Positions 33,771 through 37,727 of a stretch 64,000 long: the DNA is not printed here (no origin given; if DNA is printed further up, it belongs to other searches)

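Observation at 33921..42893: Operon of two giant (1218 and 1226 aa) double-module FtsX/MacB-type permeases plus two distinct ABC ATPases, without any fusion or outer-membrane partner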

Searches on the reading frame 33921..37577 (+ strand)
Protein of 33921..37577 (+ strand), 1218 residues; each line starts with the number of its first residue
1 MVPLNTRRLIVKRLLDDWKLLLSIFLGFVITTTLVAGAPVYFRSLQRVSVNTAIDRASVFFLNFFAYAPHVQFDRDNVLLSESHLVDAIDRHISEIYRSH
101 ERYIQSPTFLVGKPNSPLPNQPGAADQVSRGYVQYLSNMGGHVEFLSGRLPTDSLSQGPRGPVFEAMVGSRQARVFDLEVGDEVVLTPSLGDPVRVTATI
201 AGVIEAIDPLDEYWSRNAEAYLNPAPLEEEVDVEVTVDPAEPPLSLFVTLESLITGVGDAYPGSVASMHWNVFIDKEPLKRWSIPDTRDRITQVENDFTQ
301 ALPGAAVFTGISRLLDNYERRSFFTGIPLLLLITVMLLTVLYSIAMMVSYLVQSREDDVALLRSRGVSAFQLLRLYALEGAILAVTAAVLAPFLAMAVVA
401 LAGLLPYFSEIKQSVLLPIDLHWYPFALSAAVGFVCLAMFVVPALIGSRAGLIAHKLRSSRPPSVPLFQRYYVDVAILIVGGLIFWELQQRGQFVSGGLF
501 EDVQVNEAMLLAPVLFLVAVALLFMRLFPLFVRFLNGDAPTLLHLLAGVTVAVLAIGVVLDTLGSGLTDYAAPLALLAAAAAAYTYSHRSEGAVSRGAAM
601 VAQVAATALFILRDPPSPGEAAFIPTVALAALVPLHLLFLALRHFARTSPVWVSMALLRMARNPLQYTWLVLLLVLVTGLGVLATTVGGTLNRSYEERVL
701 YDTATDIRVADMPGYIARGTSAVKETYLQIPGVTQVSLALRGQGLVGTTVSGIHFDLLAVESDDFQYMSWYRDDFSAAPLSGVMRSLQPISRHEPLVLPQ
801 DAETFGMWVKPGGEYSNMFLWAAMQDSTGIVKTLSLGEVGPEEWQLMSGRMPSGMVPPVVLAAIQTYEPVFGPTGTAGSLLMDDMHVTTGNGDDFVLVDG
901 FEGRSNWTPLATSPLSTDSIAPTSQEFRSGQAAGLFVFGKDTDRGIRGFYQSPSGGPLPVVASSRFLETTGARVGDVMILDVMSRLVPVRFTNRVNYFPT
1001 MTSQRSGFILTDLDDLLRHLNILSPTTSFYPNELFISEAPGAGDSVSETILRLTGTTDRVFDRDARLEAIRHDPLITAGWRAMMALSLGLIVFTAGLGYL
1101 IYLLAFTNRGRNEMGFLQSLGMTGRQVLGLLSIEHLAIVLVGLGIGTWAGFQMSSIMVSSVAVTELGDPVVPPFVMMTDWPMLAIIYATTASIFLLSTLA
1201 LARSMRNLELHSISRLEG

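Call 7: search_protein_families(library=pfam, proteins=[window:33921-37577:+], max_evalue=0.01)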
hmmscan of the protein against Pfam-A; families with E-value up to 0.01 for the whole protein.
window:33921-37577:+ (1218 aa): 1 family
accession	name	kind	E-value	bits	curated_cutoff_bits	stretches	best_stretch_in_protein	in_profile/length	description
PF02687.27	FtsX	-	7.2e-13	49.1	25.5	2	1087-1207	3-117/120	FtsX-like permease C-terminal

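Call 8: search_protein_families(library=ncbifam, proteins=[window:33921-37577:+], max_evalue=0.01)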
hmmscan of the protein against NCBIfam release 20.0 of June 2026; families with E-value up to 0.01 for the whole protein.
window:33921-37577:+ (1218 aa): 3 families
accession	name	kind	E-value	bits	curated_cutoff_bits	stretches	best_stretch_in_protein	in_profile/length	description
NF008076.0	PRK10814.1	exception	4.6e-05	22.6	473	1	329-434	271-373/399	lipoprotein-releasing ABC transporter permease subunit LolC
TIGR03434.1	ADOP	subfamily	0.00016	19.9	622.3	1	327-454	272-397/803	ADOP family duplicated permease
TIGR02212.1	lolCE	equivalog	0.0026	16.7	362.45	1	329-419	273-360/411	lipoprotein-releasing ABC transporter permease subunit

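Call 11: search_solved_structures(query=window:33921-37577:+, max_evalue=1)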
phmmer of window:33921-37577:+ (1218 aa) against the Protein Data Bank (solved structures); distinct sequences matched with E-value up to 1: 6.
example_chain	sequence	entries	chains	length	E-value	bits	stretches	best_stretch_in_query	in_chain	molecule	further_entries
9w2w_A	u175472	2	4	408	0.00085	20.4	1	314-427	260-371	LolF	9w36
9w37_A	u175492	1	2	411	0.0009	20.3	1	314-428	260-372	LolF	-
9w35_A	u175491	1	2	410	0.00092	20.2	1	314-428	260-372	LolF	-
7tcg_A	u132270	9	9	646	0.0013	19.7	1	1080-1158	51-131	Bacitracin export permease protein BceB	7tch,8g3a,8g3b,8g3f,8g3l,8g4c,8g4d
7arh_C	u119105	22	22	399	0.02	15.8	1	326-439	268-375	Lipoprotein-releasing ABC transporter permease subunit LolC | Lipo-releasing system transmembrane protein lolC | Lipoprotein-releasing system transmembrane prot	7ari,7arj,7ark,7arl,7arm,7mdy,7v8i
7mdx_A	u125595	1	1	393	0.03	15.2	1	326-438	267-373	Lipoprotein-releasing system transmembrane protein LolC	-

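Call 13: find_homologous_proteins(query=window:33921-37577:+)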
Query window:33921-37577:+ (1218 aa): 465 proteins with E <= 0.001 among 8000 candidates; the best 120 are listed.
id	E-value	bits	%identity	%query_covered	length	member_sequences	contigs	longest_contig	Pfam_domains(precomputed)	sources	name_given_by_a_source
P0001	0.0e+0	2653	99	100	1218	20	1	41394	PF02687.28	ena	-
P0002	0.0e+0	2369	87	100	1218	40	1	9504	PF02687.28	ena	-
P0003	0.0e+0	2363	86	100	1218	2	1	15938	PF02687.28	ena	-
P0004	0.0e+0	2337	86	100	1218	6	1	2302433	PF02687.28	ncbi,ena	-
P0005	0.0e+0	2178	80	100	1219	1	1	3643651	PF02687.28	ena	-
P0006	0.0e+0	2071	77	97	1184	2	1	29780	PF02687.28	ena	-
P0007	0.0e+0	1870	68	100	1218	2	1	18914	PF02687.28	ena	-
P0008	0.0e+0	1697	62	100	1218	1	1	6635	PF02687.28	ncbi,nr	ncbi:MAG: FtsX-like permease family protein [Chloroflexi bacterium]|nr:FtsX-like permease family pro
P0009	0.0e+0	1695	62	100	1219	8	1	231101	PF02687.28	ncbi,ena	-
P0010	0.0e+0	1617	59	100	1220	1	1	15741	PF02687.28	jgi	jgi:hypothetical protein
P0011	0.0e+0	1554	57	100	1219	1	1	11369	PF02687.28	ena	-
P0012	0.0e+0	1549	57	100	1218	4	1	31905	PF02687.28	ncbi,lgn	-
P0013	0.0e+0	1542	62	90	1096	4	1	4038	PF02687.28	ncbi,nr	ncbi:MAG: hypothetical protein IIC22_04625, partial [Chloroflexi bacterium]|nr:hypothetical protein 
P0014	0.0e+0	1516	55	100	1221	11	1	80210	PF02687.28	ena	-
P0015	0.0e+0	1493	54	100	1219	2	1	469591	PF02687.28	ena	-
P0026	0.0e+0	1447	54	100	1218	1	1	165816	PF02687.28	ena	-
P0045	0.0e+0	1434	54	100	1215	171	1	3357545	PF02687.28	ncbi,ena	-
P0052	0.0e+0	1431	53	100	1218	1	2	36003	PF02687.28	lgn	-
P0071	0.0e+0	1425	53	100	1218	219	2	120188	PF02687.28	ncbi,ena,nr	ncbi:MAG: FtsX-like permease family protein [SAR202 cluster bacterium]|nr:FtsX-like permease family 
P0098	0.0e+0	1394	53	100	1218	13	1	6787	PF02687.28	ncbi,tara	tara:strand:- start:1787 stop:5443 length:3657 start_codon:yes stop_codon:yes gene_type:complete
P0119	0.0e+0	1388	52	100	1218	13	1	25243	PF02687.28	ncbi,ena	-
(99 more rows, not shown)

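Call 19: find_encoding_contigs(protein=P0045, flank=10000, max_places=3)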
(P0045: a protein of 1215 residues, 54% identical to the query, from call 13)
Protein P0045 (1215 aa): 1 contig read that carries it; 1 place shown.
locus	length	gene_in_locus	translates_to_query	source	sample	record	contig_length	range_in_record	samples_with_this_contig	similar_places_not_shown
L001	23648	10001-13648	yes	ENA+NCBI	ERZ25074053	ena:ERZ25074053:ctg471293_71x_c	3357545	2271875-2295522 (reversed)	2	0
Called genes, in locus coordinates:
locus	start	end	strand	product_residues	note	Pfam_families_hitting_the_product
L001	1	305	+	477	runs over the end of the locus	PF07690:MFS_1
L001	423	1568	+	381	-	PF06441:EHN, PF00561:Abhydrolase_1, PF12697:Abhydrolase_6 (weak)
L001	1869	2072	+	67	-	-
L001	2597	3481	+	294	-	-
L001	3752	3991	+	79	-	PF01037:AsnC_trans_reg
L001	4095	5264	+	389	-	PF02771:Acyl-CoA_dh_N, PF02770:Acyl-CoA_dh_M, PF00441:Acyl-CoA_dh_1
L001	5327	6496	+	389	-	PF02771:Acyl-CoA_dh_N, PF02770:Acyl-CoA_dh_M, PF00441:Acyl-CoA_dh_1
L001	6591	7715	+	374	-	PF02771:Acyl-CoA_dh_N, PF02770:Acyl-CoA_dh_M, PF00441:Acyl-CoA_dh_1, PF08028:Acyl-CoA_dh_2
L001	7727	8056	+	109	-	PF14076:DUF4258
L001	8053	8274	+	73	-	-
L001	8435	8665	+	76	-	-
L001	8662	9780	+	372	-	PF01053:Cys_Met_Meta_PP, PF00266:Aminotran_5 (weak)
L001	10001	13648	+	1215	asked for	PF02687:FtsX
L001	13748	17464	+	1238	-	PF02687:FtsX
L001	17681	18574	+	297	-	PF03193:RsgA_GTPase (faint), PF02463:SMC_N (faint), PF00005:ABC_tran, PF13304:AAA_21 (faint)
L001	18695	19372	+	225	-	PF02463:SMC_N (faint), PF00005:ABC_tran, PF13304:AAA_21 (faint)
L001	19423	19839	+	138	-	PF08780:NTase_sub_bind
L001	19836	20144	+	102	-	PF01909:NTP_transf_2 (weak), PF18765:Polbeta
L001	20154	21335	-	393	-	PF02771:Acyl-CoA_dh_N, PF00441:Acyl-CoA_dh_1 (weak), PF08028:Acyl-CoA_dh_2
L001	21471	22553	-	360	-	PF01694:Rhomboid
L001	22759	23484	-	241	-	PF02585:PIG-L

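Call 22: find_encoding_contigs(protein=P0009, flank=8000, max_places=2)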
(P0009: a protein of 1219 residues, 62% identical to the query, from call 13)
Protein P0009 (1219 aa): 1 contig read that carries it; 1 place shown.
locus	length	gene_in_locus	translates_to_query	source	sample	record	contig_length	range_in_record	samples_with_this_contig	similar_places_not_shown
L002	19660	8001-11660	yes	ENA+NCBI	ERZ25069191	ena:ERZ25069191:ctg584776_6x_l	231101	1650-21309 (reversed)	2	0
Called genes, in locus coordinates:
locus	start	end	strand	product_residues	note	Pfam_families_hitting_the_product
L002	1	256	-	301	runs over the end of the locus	PF01063:Aminotran_4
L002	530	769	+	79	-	PF01037:AsnC_trans_reg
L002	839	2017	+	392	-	PF02771:Acyl-CoA_dh_N, PF02770:Acyl-CoA_dh_M, PF00441:Acyl-CoA_dh_1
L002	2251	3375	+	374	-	PF02771:Acyl-CoA_dh_N, PF02770:Acyl-CoA_dh_M, PF00441:Acyl-CoA_dh_1, PF08028:Acyl-CoA_dh_2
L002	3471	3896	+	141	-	PF09994:T6SS_Tle1-like_cat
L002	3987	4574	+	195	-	PF09994:T6SS_Tle1-like_cat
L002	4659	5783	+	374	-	PF01053:Cys_Met_Meta_PP, PF00266:Aminotran_5 (weak)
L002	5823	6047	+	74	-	PF04255:DUF433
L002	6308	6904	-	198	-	PF13302:Acetyltransf_3, PF13420:Acetyltransf_4, PF00583:Acetyltransf_1, PF13508:Acetyltransf_7 (weak)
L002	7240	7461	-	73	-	-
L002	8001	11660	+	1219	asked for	PF02687:FtsX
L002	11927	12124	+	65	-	-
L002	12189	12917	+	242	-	PF04012:PspA_IM30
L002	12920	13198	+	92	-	PF22743:PspAA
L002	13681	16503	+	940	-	PF00989:PAS, PF13426:PAS_9, PF01590:GAF, PF13185:GAF_2, PF13492:GAF_3, PF01590:GAF, PF13185:GAF_2, PF01590:GAF, +10 more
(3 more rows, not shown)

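Call 28: search_protein_representatives(protein=window:33921-37520:+)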
Query: 1200 residues. Proteins with E-value up to 0.001 (for the whole library): 3232; up to 1e-10: 2029; up to 1e-30: 638. The best 150 are listed.
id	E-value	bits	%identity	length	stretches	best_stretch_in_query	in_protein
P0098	0.0e+00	1376.9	53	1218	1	1-1194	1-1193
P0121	0.0e+00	1293.7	50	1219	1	1-1197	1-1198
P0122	0.0e+00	1211.9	48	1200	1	21-1197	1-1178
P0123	0.0e+00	1165.5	50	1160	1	41-1196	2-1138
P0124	0.0e+00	1107.0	43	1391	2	89-1197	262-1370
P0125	0.0e+00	1092.9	45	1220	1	3-1194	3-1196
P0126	0.0e+00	1065.8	42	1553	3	137-1191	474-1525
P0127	0.0e+00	1022.9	40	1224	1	3-1198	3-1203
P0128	0.0e+00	1017.5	43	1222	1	8-1197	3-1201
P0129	2.5e-298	1009.1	43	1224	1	8-1194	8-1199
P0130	3.8e-298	1008.5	41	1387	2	100-1197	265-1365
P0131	2.5e-295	999.2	43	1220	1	4-1197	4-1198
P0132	2.3e-289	979.4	40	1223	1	3-1196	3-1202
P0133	2.5e-287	972.6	42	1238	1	7-1199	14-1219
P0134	6.6e-285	964.7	42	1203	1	20-1197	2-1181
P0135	1.9e-284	963.2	40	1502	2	92-1197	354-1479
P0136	3.1e-284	962.4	40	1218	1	7-1196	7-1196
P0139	8.0e-267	904.8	39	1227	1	8-1197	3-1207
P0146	1.0e-244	831.5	36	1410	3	97-1194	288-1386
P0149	7.6e-232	788.9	36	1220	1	10-1198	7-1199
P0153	1.7e-225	767.9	39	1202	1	4-1196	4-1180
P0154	1.4e-220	751.6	35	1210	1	7-1199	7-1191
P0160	1.4e-168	579.3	36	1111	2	647-1192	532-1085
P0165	2.6e-153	528.8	31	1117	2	647-1188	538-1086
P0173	1.1e-132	460.6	41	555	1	660-1199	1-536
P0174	1.2e-132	460.5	30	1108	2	653-1192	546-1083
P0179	1.9e-129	449.8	32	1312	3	651-1198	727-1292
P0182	3.0e-128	445.8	33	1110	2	644-1200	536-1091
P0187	2.7e-125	436.0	30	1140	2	4-537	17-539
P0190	6.3e-125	434.8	27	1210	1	10-1194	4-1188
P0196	2.2e-120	419.8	30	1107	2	647-1200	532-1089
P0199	2.5e-118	413.0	26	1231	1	9-1194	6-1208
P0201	3.7e-116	405.8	31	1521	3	639-1197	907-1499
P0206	1.0e-114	401.0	29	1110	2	639-1196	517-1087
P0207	2.1e-114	400.0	30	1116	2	643-1198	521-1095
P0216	6.4e-109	381.8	32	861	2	651-1199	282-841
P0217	5.6e-108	378.7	29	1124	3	640-1189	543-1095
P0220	1.5e-106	374.0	29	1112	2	637-1194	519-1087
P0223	5.1e-105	368.9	30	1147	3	653-1200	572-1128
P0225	6.7e-105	368.5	30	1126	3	640-1200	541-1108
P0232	6.9e-103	361.8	26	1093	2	646-1199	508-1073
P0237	3.1e-102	359.7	29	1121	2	651-1183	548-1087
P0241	3.5e-100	352.9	30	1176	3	653-1199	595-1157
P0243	4.6e-100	352.5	29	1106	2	646-1186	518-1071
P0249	1.4e-98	347.6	28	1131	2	644-1194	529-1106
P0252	1.1e-96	341.3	30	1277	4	875-1197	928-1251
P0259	1.3e-94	334.4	28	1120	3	647-1184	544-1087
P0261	3.6e-94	333.0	29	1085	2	9-530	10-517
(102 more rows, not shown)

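Call 29: list_cluster_members(proteins=[P0160, P0165, P0174, P0187, P0190, P0199, P0124, P0126, P0201, P0232])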
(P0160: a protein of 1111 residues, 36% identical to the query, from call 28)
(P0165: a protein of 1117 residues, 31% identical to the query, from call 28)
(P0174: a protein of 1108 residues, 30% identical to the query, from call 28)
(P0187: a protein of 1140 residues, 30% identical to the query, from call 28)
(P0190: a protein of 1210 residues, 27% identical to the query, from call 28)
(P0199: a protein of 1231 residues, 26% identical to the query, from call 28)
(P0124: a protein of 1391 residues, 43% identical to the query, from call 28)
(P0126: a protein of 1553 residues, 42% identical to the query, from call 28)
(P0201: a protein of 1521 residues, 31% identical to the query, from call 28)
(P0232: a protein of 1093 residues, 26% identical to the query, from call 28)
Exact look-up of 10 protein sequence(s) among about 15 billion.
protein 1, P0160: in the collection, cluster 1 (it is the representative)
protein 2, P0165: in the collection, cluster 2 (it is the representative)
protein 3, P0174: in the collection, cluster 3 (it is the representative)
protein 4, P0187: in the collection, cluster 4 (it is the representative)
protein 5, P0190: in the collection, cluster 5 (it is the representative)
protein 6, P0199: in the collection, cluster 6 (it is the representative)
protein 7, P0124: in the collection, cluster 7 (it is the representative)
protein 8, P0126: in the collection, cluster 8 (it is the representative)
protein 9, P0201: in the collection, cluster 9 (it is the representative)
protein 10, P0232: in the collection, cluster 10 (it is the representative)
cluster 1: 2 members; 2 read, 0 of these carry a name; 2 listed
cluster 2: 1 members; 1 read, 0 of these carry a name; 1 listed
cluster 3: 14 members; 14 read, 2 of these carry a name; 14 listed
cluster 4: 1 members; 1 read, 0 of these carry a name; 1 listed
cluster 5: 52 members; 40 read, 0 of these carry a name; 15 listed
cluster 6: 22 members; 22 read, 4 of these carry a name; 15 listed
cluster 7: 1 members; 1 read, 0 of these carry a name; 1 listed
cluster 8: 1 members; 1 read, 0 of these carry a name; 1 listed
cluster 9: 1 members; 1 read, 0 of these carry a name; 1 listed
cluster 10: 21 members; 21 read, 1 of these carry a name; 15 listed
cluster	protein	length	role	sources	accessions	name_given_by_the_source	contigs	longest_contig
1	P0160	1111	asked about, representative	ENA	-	-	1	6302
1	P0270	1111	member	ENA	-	-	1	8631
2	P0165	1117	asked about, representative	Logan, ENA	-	-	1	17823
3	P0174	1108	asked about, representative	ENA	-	-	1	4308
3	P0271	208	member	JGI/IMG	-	hypothetical protein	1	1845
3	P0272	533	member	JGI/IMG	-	hypothetical protein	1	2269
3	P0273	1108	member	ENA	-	-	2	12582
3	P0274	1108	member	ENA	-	-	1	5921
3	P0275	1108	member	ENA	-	-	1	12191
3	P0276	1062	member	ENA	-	-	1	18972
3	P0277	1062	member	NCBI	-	-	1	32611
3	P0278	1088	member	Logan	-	-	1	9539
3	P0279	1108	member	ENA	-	-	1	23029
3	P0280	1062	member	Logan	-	-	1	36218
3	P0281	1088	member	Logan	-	-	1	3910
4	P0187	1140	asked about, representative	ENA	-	-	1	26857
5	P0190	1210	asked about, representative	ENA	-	-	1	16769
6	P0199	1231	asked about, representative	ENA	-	-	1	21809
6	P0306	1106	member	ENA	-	-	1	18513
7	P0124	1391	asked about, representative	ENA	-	-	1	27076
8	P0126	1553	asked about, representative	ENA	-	-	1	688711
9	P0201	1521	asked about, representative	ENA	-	-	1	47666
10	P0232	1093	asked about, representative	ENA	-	-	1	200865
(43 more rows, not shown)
